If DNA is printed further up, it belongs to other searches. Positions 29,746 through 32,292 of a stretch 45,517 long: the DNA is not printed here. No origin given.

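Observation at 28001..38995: Seven-gene membrane module: two ABC permease pairs around an NHL/TPR-Yip1 protein and an orphan lipoprotein, with no ATPase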

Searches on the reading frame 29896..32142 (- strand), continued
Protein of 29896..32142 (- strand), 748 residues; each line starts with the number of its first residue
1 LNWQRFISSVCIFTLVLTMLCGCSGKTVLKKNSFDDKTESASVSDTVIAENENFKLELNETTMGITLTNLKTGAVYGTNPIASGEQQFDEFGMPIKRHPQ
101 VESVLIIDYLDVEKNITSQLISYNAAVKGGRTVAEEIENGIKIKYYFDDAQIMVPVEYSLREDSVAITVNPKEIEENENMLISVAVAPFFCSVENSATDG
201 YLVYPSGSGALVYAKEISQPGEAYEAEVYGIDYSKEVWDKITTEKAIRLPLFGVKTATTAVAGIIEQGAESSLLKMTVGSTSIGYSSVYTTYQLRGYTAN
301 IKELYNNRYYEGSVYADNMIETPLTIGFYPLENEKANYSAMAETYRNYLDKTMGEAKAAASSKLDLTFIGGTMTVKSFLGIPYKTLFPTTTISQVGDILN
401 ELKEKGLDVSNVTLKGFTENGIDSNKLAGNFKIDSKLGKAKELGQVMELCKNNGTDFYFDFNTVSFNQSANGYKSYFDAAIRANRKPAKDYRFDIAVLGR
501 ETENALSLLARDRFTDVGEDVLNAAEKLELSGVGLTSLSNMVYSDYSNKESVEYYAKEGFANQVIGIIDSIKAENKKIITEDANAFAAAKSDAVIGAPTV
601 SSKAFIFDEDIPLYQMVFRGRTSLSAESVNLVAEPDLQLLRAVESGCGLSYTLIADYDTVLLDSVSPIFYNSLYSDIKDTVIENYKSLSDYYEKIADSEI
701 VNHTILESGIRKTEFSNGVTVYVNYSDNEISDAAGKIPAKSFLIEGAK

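Call 23: get_annotated_region(hit=H1, flank=12000)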
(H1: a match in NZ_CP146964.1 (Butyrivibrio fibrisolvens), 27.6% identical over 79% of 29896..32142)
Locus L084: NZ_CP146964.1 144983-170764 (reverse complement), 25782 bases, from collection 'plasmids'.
description: Butyrivibrio fibrisolvens strain D1 plasmid pNP243, complete sequence
organism: Butyrivibrio fibrisolvens (NCBI taxid 831)
taxonomy: Bacteria; Bacillota; Clostridia; Lachnospirales; Lachnospiraceae; Butyrivibrio; Butyrivibrio fibrisolvens
host: -; source: Bovinae,Bovine rumen; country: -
typing (MOB-suite, as given by PLSDB): non-mobilizable
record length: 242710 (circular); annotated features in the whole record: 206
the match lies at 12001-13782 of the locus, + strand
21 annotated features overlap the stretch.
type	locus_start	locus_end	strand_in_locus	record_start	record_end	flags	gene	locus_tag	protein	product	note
CDS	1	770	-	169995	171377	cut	-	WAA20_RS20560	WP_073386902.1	response regulator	GO:0000160 - phosphorelay signal transduction system [Evidence IEA]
CDS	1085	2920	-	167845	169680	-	-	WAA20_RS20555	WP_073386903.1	histidine kinase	GO:0000160 - phosphorelay signal transduction system [Evidence IEA]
CDS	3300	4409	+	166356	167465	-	-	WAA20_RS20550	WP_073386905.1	glycoside hydrolase family 43 protein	-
CDS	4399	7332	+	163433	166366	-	-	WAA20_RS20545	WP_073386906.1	extracellular solute-binding protein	-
CDS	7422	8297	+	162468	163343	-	-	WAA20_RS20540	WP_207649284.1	sugar ABC transporter permease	-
CDS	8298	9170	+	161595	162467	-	-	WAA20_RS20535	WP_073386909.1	carbohydrate ABC transporter permease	GO:0008643 - carbohydrate transport [Evidence IEA]; GO:0055085 - transmembrane transport [Evidence IEA]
CDS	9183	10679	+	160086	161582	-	-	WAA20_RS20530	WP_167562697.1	NHL repeat-containing protein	-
CDS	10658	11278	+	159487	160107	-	-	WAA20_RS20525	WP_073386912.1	YIP1 family protein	-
CDS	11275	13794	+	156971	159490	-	-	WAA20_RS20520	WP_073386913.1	DUF5696 domain-containing protein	-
CDS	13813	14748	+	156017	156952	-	-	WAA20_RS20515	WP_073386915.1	sugar ABC transporter permease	-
CDS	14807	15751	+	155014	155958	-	-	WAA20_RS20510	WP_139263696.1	carbohydrate ABC transporter permease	GO:0008643 - carbohydrate transport [Evidence IEA]; GO:0055085 - transmembrane transport [Evidence IEA]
CDS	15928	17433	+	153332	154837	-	-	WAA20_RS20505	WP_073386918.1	extracellular solute-binding protein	-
CDS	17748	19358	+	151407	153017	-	-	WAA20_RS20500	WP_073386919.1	extracellular solute-binding protein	-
CDS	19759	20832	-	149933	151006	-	-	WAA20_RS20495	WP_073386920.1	J domain-containing protein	-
CDS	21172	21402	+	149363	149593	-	-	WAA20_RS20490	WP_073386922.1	hypothetical protein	-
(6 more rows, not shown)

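Call 24: get_annotated_region(hit=H2, flank=12000)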
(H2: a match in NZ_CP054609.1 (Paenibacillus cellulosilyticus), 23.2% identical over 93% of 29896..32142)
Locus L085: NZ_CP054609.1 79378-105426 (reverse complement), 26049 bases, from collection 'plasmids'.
description: Paenibacillus cellulosilyticus strain KACC 14175 plasmid unnamed1, complete sequence
organism: Paenibacillus cellulosilyticus (NCBI taxid 375489)
taxonomy: Bacteria; Bacillota; Bacilli; Bacillales; Paenibacillaceae; Paenibacillus; Paenibacillus cellulosilyticus
host: -; source: cell culture,soil; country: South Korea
typing (MOB-suite, as given by PLSDB): non-mobilizable
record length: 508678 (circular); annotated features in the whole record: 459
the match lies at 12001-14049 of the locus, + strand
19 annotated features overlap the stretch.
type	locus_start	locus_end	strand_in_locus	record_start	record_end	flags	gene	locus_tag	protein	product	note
CDS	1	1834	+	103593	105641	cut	recG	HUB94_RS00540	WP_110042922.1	ATP-dependent DNA helicase RecG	GO:0006310 - DNA recombination [Evidence IEA]; GO:0006281 - DNA repair [Evidence IEA]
CDS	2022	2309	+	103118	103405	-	-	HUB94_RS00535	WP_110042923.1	stage VI sporulation protein F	-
CDS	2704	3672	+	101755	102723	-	-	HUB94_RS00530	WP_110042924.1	aldo/keto reductase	-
CDS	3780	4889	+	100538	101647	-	ugpC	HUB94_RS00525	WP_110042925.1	sn-glycerol-3-phosphate ABC transporter ATP-binding protein UgpC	-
CDS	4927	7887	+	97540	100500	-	-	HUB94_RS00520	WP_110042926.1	extracellular solute-binding protein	-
CDS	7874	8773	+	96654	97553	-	-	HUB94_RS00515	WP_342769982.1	sugar ABC transporter permease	-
CDS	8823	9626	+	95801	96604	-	-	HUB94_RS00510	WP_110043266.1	carbohydrate ABC transporter permease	GO:0008643 - carbohydrate transport [Evidence IEA]; GO:0055085 - transmembrane transport [Evidence IEA]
CDS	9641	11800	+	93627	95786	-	-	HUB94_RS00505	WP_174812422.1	YIP1 family protein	-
CDS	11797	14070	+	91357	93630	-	-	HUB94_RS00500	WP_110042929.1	DUF5696 domain-containing protein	-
CDS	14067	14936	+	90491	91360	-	-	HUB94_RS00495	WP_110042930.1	sugar ABC transporter permease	-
CDS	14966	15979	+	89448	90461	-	-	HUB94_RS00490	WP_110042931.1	carbohydrate ABC transporter permease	GO:0008643 - carbohydrate transport [Evidence IEA]; GO:0055085 - transmembrane transport [Evidence IEA]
CDS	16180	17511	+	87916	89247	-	-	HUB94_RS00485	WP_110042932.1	LLM class flavin-dependent oxidoreductase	-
CDS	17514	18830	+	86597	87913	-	-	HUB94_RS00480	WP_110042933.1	LLM class flavin-dependent oxidoreductase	-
CDS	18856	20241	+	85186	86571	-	-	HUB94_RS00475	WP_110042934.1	extracellular solute-binding protein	-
CDS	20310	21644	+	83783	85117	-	-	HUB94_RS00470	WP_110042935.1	LLM class flavin-dependent oxidoreductase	-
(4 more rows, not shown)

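Call 25: predict_structure(alignment_id=A1)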
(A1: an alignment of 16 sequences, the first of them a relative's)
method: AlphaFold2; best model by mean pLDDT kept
length: 748 residues; sequences in the alignment: 16
mean_pLDDT: 71.2   pTM: 0.77
mean pLDDT of the five models: 71.2, 71.2, 68.3, 58.8, 53.8
residues with pLDDT >= 90: 131; 70-90: 339; 50-70: 116; < 50: 162
segments of 3 or more residues with pLDDT < 50: 19-30, 83-85, 230-247, 300-305, 307-311, 372-386, 421-435, 464-509, 538-559, 659-670
pLDDT, mean of each block of 10 residues (from residue 1): 70 62 38 83 86 92 89 84 51 58 85 85 82 92 93 95 94 90 88 85 73 80 68 34 45 90 85 81 85 67 46 64 89 90 88 66 79 37 50 87 89 69 35 51 84 85 45 34 25 30 41 65 78 64 32 35 70 84 63 78 57 79 83 81 88 68 36 83 89 84 86 89 92 87 72
secondary structure, 60 per line:
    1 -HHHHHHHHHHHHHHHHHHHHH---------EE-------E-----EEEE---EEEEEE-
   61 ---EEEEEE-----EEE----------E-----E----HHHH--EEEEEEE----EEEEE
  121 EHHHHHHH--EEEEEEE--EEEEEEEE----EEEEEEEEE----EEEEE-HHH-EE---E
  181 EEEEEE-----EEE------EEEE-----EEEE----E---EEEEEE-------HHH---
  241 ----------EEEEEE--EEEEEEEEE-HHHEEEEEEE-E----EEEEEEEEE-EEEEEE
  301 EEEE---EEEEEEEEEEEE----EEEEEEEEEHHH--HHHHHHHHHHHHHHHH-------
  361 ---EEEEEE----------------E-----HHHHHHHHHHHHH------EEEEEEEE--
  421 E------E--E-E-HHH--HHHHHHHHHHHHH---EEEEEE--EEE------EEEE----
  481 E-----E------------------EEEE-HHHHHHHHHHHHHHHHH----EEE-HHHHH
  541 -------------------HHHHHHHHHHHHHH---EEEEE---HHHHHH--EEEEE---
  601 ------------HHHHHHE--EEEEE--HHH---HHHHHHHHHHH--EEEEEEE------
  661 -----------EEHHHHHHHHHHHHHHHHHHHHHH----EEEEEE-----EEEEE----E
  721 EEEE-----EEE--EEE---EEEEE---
elements in order (helices of 4 or more, strands of 3 or more residues): H2-22 E47-50 E54-59 E64-69 E75-77 H99-102 E105-111 E116-121 H122-128 E131-137 E140-147 E152-160 E165-169 E180-186 E192-194 E201-204 E210-213 E222-227 E251-256 E259-267 E272-278 E285-293 E295-304 E308-319 E324-332 H338-353 E364-369 H392-404 E411-418 H440-452 E456-461 E464-466 E473-476 E506-509 H511-527 E532-534 H536-540 H560-573 E577-581 H585-590 E593-597 H613-618 E622-626 H635-645 E648-654 H674-695 E700-705 E711-715 E720-724 E730-732 E735-737 E741-745
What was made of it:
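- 29896..32142 (-): DUF5696 lipoprotein (748 aa; lipobox Cys23). Predicted N-terminal beta-sandwich, (beta/alpha)8 barrel and C-terminal beta domain, giving a GH129/GH101/GH36-like fold. It is a putative membrane-tethered extracellular glycosidase. AF2 model with pTM 0.77 (call 25).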

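Call 28: fold_search(model_id=the predicted structure, library=pdb)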
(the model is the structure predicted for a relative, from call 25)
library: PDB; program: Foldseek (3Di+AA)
matches with E <= 10: 1630; with E <= 0.001: 376
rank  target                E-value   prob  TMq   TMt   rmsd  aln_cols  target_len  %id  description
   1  5opq_A                1.6e-30  1.00  0.61  0.68   7.1       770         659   14  A 3,6-anhydro-D-galactosidase produced by Zobellia galactanivorans. This is an exo-lytic enzyme that hydrolyzes termin (released 2017-11-29)
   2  5opq_D                1.8e-30  1.00  0.61  0.68   7.3       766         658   13  A 3,6-anhydro-D-galactosidase produced by Zobellia galactanivorans. This is an exo-lytic enzyme that hydrolyzes termin (released 2017-11-29)
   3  8rzk_A                2.9e-30  1.00  0.59  0.66   7.3       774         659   13  The Michaelis complex of ZgGH129 D486N from Zobellia galactanivorans with neo-b/k-oligo-carrageenan tetrasaccharide (b (released 2024-07-31)
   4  5wzn_A                1.5e-23  1.00  0.57  0.67   8.7       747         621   13  Alpha-N-acetylgalactosaminidase NagBb from Bifidobacterium bifidum - GalNAc complex (released 2017-06-07)
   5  5wzq_B                3.0e-22  1.00  0.56  0.67   9.2       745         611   14  Alpha-N-acetylgalactosaminidase NagBb from Bifidobacterium bifidum - quadruple mutant (released 2017-06-07)
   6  5wzr_A                5.5e-22  1.00  0.56  0.65   9.2       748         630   12  Alpha-N-acetylgalactosaminidase NagBb from Bifidobacterium bifidum - Gal-NHAc-DNJ complex (released 2017-06-07)
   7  5wzq_A                1.1e-21  1.00  0.55  0.65   9.2       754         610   13  Alpha-N-acetylgalactosaminidase NagBb from Bifidobacterium bifidum - quadruple mutant (released 2017-06-07)
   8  5wzp_A                2.0e-21  1.00  0.54  0.65   9.4       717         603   13  Alpha-N-acetylgalactosaminidase NagBb from Bifidobacterium bifidum - ligand free (released 2017-06-07)
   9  5wzn_B                2.7e-21  1.00  0.57  0.67   8.9       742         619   13  Alpha-N-acetylgalactosaminidase NagBb from Bifidobacterium bifidum - GalNAc complex (released 2017-06-07)
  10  5wzp_B                3.6e-21  1.00  0.56  0.67   8.8       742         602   14  Alpha-N-acetylgalactosaminidase NagBb from Bifidobacterium bifidum - ligand free (released 2017-06-07)
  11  5wzr_B                4.0e-21  1.00  0.55  0.64   9.2       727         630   14  Alpha-N-acetylgalactosaminidase NagBb from Bifidobacterium bifidum - Gal-NHAc-DNJ complex (released 2017-06-07)
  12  6qev_B                5.9e-18  1.00  0.45  0.28   9.7       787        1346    9  EngBF DARPin Fusion 4b B6 (released 2019-11-06)
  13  6qfo                  2.2e-17  1.00  0.44  0.28   9.7       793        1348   10  EngBF DARPin Fusion 9b 3G124 (released 2019-11-06)
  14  6qep                  3.9e-17  1.00  0.45  0.28   9.6       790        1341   10  EngBF DARPin Fusion 4b H14 (released 2019-11-06)
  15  8k7v_B                3.1e-15  1.00  0.44  0.43  11.0       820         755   12  the alpha-galactosidase 5 with inhibitor ABP2 (released 2024-07-31)
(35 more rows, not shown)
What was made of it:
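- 29896..32142 (-): Foldseek to 5opq at E 1.6e-30 and 5wzn at 1.5e-23 (call 28).
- On GH129 (CAZy): Foldseek E 1.6e-30, TM 0.61/0.68 to 5opq (call 28).
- Fold of DUF5696: AF2 pTM 0.77; Foldseek top hits are GH129 (E 1.6e-30, TM 0.61/0.68), then GH101, GH36 and GH31 (calls 25, 28).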

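Call 29: search_solved_structures(query=A1, max_evalue=10, show_alignments=3)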
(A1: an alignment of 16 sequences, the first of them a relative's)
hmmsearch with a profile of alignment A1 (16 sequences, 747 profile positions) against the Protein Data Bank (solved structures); distinct sequences matched with E-value up to 10: 13.
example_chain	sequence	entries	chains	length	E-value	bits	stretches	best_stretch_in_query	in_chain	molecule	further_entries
5opq_A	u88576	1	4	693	0.0036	18.7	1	17-81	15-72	3,6-anhydro-D-galactosidase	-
8rzk_A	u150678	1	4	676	0.0036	18.6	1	34-81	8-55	Conserved hypothetical periplasmic protein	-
8rzg_A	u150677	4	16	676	0.0037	18.6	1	34-81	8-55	Conserved hypothetical periplasmic protein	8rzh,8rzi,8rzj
5gr3_A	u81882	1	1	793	0.32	12.2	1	424-557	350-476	1,4-alpha-glucan branching enzyme GlgB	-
5gr2_A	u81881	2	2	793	0.32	12.2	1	424-557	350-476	1,4-alpha-glucan branching enzyme GlgB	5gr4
5gqw_A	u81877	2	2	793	0.32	12.2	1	424-557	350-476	1,4-alpha-glucan branching enzyme GlgB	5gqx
5gr5_A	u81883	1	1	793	0.32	12.2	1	424-557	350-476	1,4-alpha-glucan branching enzyme GlgB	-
5gr0_A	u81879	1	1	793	0.32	12.2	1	424-557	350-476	1,4-alpha-glucan branching enzyme GlgB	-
5gqu_A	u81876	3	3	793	0.32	12.2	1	424-557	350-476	1,4-alpha-glucan branching enzyme GlgB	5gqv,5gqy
5gr1_A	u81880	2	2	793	0.32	12.2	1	424-557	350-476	1,4-alpha-glucan branching enzyme GlgB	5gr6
5gqz_A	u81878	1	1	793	0.32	12.2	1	424-557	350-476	1,4-alpha-glucan branching enzyme GlgB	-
21jh_A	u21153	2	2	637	0.34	12.1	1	424-541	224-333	1,4-alpha-glucan branching enzyme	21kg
6klf_A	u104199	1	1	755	0.61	11.3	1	424-557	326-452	1,4-alpha-glucan branching enzyme GlgB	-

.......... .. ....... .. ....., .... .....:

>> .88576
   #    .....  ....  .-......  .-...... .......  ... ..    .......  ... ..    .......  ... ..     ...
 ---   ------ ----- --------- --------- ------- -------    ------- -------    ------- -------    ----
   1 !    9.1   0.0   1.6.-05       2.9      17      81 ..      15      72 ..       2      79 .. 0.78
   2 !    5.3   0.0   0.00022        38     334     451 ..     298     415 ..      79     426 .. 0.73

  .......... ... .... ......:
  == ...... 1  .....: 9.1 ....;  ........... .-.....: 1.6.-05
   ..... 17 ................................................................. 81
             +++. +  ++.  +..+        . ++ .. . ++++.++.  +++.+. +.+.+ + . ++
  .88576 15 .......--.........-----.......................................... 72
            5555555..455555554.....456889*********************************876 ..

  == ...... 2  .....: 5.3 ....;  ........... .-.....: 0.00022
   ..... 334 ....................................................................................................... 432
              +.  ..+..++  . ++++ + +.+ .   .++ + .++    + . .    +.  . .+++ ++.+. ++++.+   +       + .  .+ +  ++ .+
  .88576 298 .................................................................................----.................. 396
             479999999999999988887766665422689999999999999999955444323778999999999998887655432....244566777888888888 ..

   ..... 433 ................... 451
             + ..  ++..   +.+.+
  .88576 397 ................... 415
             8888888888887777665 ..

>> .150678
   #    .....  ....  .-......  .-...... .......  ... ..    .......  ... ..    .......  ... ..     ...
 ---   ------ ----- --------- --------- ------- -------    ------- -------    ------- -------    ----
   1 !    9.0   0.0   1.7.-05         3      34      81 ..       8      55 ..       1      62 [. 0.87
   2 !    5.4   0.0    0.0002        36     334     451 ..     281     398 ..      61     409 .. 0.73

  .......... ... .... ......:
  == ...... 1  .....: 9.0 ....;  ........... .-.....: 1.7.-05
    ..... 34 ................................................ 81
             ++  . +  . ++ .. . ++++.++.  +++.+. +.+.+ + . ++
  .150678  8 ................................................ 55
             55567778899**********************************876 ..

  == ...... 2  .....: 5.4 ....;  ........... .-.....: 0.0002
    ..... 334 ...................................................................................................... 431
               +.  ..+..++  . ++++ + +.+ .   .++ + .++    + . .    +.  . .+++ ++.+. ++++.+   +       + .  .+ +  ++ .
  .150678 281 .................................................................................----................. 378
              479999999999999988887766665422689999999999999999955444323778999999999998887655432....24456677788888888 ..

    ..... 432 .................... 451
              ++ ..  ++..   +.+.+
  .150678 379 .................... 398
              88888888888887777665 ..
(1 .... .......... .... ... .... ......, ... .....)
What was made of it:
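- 29896..32142 (-): Weak profile hit to ZgGH129 at E 0.0036 (call 29).
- On GH129 (CAZy): The profile search gave only E 0.0036 over short stretches (call 29).
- Closest known: GH129 / GH101 glycoside hydrolases. Same: Foldseek gives E 1.6e-30 to 1e-17, and a weak profile hit goes to 5OPQ (calls 25, 28, 29).
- A weak sequence-profile hit goes to the same GH129 entry (call 29).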
